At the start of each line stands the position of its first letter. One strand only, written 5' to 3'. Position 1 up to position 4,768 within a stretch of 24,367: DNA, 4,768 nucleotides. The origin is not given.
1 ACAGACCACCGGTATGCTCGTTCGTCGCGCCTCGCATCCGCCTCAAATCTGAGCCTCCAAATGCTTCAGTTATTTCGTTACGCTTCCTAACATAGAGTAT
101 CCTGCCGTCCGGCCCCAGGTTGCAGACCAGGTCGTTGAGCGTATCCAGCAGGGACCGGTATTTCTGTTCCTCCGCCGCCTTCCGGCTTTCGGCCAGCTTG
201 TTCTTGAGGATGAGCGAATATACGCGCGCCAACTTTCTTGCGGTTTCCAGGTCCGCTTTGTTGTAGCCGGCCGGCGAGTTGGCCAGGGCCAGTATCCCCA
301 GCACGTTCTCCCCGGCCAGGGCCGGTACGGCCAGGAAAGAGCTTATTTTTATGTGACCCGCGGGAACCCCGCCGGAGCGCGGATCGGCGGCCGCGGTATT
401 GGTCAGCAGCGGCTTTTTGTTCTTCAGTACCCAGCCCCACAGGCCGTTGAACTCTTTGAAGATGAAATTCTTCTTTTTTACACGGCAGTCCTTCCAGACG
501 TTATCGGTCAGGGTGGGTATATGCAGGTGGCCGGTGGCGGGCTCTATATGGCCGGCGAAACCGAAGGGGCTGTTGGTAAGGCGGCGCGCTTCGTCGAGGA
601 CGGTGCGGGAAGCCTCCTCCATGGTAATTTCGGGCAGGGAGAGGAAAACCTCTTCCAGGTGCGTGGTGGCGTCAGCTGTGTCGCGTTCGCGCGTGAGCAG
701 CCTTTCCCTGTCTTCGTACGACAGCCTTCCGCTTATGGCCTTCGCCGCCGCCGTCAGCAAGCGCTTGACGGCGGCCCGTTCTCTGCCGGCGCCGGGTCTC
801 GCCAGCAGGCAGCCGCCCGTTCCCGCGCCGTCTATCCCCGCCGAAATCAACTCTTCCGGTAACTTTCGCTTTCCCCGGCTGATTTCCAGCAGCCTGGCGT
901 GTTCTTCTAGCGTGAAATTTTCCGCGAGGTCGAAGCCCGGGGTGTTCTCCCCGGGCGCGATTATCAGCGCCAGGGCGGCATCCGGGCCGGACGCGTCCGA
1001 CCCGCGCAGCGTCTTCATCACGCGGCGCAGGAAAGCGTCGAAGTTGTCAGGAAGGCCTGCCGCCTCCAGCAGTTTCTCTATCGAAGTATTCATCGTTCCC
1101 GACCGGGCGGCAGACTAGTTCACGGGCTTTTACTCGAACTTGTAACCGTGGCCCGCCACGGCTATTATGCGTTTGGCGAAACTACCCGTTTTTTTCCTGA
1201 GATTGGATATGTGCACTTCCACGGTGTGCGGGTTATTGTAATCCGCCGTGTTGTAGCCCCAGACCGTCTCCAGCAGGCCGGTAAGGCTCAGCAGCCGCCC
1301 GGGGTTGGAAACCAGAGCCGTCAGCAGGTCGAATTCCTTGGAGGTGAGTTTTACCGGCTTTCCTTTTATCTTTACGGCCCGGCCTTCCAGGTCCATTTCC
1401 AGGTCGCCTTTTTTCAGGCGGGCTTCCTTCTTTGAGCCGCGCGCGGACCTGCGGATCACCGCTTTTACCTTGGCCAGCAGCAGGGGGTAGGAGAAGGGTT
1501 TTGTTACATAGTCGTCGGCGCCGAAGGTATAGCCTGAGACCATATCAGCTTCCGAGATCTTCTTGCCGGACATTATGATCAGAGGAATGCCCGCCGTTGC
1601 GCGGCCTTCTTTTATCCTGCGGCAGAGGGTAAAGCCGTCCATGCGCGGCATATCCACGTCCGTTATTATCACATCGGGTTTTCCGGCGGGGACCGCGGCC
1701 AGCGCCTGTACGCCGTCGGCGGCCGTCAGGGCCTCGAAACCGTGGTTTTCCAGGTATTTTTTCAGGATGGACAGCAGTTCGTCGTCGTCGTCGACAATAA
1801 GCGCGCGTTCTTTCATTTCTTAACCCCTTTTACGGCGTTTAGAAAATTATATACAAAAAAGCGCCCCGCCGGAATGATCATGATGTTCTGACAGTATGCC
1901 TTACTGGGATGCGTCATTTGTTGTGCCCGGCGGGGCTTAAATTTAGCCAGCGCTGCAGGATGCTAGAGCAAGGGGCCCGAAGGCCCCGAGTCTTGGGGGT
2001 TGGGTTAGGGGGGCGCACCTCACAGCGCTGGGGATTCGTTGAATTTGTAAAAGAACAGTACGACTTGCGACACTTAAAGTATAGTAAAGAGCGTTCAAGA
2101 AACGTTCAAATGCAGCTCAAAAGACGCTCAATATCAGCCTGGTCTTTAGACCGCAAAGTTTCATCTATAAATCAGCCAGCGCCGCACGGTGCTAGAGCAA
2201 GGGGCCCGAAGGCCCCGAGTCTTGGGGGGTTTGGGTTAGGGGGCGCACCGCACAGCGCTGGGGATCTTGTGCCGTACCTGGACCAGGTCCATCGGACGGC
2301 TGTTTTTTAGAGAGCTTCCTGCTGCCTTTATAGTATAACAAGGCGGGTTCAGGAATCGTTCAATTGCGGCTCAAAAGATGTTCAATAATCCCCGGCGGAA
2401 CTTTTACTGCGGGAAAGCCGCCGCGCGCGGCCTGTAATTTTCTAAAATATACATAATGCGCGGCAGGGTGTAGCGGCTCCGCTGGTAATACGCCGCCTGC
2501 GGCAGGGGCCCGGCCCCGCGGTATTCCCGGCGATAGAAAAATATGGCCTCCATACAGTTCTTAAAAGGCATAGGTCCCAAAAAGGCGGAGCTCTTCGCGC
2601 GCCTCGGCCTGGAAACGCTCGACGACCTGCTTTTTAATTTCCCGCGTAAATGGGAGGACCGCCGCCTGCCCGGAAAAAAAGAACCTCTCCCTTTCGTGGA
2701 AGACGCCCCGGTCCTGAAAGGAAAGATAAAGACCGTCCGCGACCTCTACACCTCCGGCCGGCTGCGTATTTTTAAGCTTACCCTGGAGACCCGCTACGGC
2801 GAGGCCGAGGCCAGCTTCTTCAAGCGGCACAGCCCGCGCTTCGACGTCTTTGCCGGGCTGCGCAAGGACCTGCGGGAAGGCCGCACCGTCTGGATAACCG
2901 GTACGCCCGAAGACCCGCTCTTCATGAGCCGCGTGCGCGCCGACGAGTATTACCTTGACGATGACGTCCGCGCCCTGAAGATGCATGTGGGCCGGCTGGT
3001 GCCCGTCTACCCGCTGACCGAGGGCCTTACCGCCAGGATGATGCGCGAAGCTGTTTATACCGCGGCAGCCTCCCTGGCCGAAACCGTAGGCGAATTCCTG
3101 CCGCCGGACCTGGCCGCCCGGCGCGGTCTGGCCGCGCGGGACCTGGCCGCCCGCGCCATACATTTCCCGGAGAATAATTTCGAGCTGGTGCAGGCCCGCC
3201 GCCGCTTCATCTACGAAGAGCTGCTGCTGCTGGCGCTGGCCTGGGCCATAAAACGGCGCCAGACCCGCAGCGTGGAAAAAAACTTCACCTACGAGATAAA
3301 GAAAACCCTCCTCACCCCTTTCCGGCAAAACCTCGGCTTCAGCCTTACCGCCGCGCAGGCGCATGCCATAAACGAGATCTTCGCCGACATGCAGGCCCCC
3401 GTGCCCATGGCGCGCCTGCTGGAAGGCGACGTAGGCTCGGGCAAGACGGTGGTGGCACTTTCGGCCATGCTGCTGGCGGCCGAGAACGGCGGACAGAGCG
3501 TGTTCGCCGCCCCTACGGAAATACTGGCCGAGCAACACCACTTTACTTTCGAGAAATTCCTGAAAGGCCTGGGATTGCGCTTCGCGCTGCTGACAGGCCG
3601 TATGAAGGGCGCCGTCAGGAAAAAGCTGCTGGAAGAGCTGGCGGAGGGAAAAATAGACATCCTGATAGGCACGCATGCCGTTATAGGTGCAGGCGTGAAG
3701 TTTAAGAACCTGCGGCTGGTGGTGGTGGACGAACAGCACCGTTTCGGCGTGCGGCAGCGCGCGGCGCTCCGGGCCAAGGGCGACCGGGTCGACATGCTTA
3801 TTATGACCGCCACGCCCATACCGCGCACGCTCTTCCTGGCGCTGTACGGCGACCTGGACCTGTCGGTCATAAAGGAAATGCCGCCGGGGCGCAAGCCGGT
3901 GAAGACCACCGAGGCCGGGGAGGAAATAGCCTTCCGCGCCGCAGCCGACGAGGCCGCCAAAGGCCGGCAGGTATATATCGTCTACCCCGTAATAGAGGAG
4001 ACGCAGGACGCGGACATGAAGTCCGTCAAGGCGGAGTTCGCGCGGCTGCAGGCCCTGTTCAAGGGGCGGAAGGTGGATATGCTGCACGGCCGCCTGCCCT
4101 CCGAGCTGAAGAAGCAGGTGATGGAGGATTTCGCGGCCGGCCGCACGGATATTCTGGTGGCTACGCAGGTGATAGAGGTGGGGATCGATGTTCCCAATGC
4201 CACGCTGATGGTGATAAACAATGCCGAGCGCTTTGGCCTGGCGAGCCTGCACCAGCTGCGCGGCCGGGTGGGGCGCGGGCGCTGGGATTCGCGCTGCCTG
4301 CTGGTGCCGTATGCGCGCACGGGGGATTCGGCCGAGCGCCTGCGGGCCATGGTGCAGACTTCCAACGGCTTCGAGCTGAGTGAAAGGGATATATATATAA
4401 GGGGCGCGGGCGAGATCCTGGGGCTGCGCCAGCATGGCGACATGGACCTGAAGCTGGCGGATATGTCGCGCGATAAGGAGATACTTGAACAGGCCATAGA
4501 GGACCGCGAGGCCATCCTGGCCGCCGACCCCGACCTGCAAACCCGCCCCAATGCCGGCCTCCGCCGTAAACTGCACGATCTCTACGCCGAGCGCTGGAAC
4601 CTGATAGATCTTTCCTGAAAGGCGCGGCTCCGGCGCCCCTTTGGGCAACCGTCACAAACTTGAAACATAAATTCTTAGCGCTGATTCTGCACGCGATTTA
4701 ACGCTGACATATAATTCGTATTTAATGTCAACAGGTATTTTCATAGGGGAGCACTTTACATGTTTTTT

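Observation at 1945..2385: Twin promoter-equipped, C-rich structured RNAs in tandem upstream of an OmpR-family regulator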

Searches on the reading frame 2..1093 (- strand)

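Call 11: search_protein_families(library=pfam, proteins=[window:2-1093:-])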
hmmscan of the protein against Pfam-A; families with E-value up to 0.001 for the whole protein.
window:2-1093:- (364 aa): 2 families
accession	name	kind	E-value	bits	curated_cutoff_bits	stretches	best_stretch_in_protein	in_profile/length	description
PF13185.12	GAF_2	-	1.8e-21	77.2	28.6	1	157-296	3-135/136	GAF domain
PF01590.32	GAF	-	1.6e-09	38.8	22.4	1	158-292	2-129/133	GAF domain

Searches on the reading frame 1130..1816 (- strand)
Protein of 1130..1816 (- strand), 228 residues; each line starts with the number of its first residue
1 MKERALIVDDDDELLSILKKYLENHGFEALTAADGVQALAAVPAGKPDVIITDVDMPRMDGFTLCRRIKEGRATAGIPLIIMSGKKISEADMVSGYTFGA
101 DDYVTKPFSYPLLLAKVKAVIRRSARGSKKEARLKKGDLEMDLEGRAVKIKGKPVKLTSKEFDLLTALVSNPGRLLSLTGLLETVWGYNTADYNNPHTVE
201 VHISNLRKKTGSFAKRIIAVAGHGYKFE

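Call 11: search_protein_families(library=pfam, proteins=[window:1130-1816:-])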
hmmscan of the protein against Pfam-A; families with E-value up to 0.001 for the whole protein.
window:1130-1816:- (228 aa): 2 families
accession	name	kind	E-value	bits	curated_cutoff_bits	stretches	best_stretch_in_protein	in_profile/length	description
PF00072.30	Response_reg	-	1.9e-27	96.1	30.2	1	6-117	2-110/111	Response regulator receiver domain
PF00486.34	Trans_reg_C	-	3.8e-20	72.2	26.2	1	152-227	1-77/77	Transcriptional regulatory protein, C terminal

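Call 60: search_protein_families(library=ncbifam, proteins=[window:1130-1816:-], max_evalue=0.00001)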
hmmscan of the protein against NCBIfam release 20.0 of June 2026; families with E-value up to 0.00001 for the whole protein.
window:1130-1816:- (228 aa): 88 families (the best 25 are shown)
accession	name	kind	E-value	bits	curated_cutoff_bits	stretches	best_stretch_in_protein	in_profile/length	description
NF053854.1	RespRegPhoBBctds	equivalog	7.8e-54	182.4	270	1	6-228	2-225/225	two-component system response regulator PhoB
TIGR02154.1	PhoB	equivalog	4.6e-51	173.3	296.2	1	1-227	1-225/226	phosphate regulon transcriptional regulator PhoB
NF041733.1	resp_reg_CseB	equivalog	9.5e-51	172.3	350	1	5-227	3-226/228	two-component system response regulator CseB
NF045944.1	ResRegRpaBCyano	equivalog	6.4e-50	169.7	330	1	6-227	1-227/229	response regulator transcription factor RpaB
NF040689.1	MtrAB_MtrA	equivalog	1.6e-49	168.2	300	1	6-226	2-217/219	MtrAB system response regulator MtrA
NF033120.0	vanR_FM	exception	5.6e-43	147.2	460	1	5-228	6-230/231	vancomycin resistance response regulator transcription factor, VanR-F/VanR-M family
NF040534.1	resp_reg_YycF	equivalog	9.5e-43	146.1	340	1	4-225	2-225/231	response regulator YycF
NF033117.2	vanR_ACDEGLN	exception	5.3e-42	143.9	350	1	6-228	2-226/226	VanR-ABDEGLN family response regulator transcription factor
NF008296.0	PRK11083.1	equivalog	4.3e-41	140.8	273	1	2-215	3-210/228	two-component system response regulator CreB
NF051850.1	RespRegRprY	equivalog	3.3e-40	137.9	370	1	3-227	5-226/234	response regulator transcription factor RprY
NF041209.1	resp_regPieR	equivalog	2.6e-39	135.2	450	1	5-228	3-228/231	two component system response regulator PieR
NF007928.2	PRK10643.1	equivalog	3.4e-37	128.2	330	1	5-226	3-215/216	two-component system response regulator PmrA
NF007982.1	PRK10710.1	equivalog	1.2e-36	126.5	380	1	3-228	8-228/235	envelope stress response regulator BaeR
NF007005.1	PRK09468.1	equivalog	1.2e-36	126.4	331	1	2-227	3-231/237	osmolarity response regulator transcription factor OmpR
TIGR01387.1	cztR_silR_copR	subfamily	1.8e-36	125.8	279.2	1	6-226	2-217/218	heavy metal response regulator transcription factor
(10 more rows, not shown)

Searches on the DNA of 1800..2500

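Call 4: search_rna_families(source=window, start=1800, end=2500, threshold=evalue, max_evalue=10, show_alignments=2)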
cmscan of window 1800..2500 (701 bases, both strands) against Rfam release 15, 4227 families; matches with E-value up to 10: 3.
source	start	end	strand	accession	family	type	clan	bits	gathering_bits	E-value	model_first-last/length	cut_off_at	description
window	2186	2264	+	RF02151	MIMT1_1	Gene; lncRNA;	-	29.8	45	0.0021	1-88/88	no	MER1 repeat containing imprinted transcript 1 conserved region 1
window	1957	2034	+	RF02151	MIMT1_1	Gene; lncRNA;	-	28.3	45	0.0044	1-88/88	no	MER1 repeat containing imprinted transcript 1 conserved region 1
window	1837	1937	-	RF01581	RUF6-5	Gene; sRNA;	-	16.7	70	2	1-156/156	no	Plasmodium RNA of unknown function RUF6-5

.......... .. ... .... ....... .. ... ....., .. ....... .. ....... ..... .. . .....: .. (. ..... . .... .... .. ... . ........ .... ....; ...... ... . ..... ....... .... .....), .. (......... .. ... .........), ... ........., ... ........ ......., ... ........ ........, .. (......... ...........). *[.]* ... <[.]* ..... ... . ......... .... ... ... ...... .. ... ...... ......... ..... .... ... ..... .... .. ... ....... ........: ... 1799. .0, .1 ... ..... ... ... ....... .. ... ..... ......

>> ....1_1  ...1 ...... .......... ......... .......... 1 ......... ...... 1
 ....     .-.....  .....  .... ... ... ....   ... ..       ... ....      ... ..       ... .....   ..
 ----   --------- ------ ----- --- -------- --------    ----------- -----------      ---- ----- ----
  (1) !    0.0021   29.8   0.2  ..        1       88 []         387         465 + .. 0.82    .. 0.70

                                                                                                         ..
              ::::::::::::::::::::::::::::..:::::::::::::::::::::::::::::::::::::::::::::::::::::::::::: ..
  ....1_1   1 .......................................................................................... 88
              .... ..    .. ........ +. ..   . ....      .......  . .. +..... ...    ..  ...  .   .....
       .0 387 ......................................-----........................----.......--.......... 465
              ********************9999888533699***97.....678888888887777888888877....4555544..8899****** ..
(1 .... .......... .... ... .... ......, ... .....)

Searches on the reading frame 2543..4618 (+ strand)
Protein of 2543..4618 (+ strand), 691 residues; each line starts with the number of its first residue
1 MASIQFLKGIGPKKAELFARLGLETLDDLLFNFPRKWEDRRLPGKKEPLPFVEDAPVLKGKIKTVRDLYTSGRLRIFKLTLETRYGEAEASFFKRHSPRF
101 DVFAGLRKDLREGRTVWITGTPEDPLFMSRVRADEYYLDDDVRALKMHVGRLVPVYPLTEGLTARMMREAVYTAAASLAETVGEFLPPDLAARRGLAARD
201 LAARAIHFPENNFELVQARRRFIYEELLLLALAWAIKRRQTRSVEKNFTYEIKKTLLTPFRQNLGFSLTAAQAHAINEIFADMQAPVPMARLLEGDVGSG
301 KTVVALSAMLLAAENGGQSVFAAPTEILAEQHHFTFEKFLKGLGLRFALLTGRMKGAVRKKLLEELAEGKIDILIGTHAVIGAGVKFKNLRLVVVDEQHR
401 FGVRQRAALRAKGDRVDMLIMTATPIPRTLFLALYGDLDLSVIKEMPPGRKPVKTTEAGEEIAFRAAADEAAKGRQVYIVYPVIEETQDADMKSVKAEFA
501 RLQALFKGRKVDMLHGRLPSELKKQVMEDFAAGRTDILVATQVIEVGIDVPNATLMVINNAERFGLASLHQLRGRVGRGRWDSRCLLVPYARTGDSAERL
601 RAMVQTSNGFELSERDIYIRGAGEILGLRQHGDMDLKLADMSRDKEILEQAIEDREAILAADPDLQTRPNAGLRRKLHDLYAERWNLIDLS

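Call 11: search_protein_families(library=pfam, proteins=[window:2543-4618:+])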
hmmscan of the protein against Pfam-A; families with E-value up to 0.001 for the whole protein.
window:2543-4618:+ (691 aa): 7 families
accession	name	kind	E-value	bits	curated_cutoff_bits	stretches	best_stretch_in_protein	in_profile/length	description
PF00271.37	Helicase_C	-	9.6e-28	97.1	23.5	2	471-578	12-108/110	Helicase conserved C-terminal domain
PF00270.35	DEAD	-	3.9e-24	85.7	26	1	269-428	1-162/167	DEAD/DEAH box helicase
PF17191.10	RecG_wedge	-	1.5e-14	54.4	23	1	4-172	2-156/162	RecG wedge domain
PF19833.4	RecG_dom3_C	-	9e-12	45.3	26.8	1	606-685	1-81/87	ATP-dependent DNA helicase RecG, domain 3, C-terminal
PF04851.21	ResIII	-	2.1e-10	41.2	22.5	1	267-425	3-162/164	Type III restriction enzyme, res subunit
PF22590.2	Cas3-like_C_2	-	1.6e-06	28.7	27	1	499-579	19-104/106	CRISPR-associated nuclease/helicase Cas3, C-terminal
PF13604.12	AAA_30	-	0.00045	20.4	27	0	268-412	2-111/191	AAA domain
